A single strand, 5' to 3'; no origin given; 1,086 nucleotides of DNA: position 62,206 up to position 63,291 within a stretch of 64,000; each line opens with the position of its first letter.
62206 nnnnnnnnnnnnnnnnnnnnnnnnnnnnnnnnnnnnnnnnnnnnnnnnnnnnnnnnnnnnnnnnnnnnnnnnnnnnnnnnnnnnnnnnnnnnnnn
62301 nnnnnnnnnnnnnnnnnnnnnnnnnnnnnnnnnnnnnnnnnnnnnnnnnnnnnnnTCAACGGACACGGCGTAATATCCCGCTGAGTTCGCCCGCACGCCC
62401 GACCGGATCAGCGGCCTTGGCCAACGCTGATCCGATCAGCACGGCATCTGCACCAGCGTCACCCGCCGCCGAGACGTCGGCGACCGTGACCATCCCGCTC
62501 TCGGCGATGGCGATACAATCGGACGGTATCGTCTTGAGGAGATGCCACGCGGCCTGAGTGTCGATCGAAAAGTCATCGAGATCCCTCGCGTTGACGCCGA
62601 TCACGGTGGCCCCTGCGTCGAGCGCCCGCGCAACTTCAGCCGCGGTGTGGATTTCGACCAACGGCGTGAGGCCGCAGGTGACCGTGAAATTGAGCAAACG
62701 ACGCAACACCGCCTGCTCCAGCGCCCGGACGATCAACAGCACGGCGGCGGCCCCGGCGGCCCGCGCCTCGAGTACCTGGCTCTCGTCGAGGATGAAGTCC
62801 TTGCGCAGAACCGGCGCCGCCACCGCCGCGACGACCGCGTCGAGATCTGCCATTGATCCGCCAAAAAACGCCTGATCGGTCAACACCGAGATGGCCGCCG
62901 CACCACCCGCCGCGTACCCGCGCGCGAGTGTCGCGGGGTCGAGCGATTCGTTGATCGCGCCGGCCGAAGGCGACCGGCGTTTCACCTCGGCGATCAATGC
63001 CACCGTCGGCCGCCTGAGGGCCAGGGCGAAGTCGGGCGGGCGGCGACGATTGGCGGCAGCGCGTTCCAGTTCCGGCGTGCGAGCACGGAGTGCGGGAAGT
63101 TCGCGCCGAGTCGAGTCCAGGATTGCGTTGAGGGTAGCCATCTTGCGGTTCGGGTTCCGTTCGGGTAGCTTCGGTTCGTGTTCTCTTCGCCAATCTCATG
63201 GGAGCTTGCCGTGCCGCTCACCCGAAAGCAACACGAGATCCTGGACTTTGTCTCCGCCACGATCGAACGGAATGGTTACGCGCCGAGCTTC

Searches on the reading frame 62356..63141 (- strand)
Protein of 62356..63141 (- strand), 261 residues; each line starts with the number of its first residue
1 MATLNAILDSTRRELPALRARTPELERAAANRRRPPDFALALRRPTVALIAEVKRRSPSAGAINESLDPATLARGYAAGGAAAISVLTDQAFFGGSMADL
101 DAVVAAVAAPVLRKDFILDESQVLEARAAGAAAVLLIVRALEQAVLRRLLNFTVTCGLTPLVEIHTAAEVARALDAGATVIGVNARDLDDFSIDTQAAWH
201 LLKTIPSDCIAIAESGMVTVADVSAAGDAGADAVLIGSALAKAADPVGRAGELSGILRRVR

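Call 6: search_protein_families(library=pfam, proteins=[window:62356-63141:-], max_evalue=0.01)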
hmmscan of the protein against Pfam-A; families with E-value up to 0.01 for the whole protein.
window:62356-63141:- (261 aa): 3 families
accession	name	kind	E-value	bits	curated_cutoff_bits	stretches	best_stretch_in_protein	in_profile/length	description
PF00218.27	IGPS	-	9.1e-73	245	27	1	5-246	2-247/254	Indole-3-glycerol phosphate synthase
PF04131.20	NanE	-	0.00063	19.4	27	1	161-244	96-180/192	Putative N-acetylmannosamine-6-phosphate epimerase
PF01729.25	QRPTase_C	-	0.0058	16.8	23.1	0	161-243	84-161/169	Quinolinate phosphoribosyl transferase, C-terminal domain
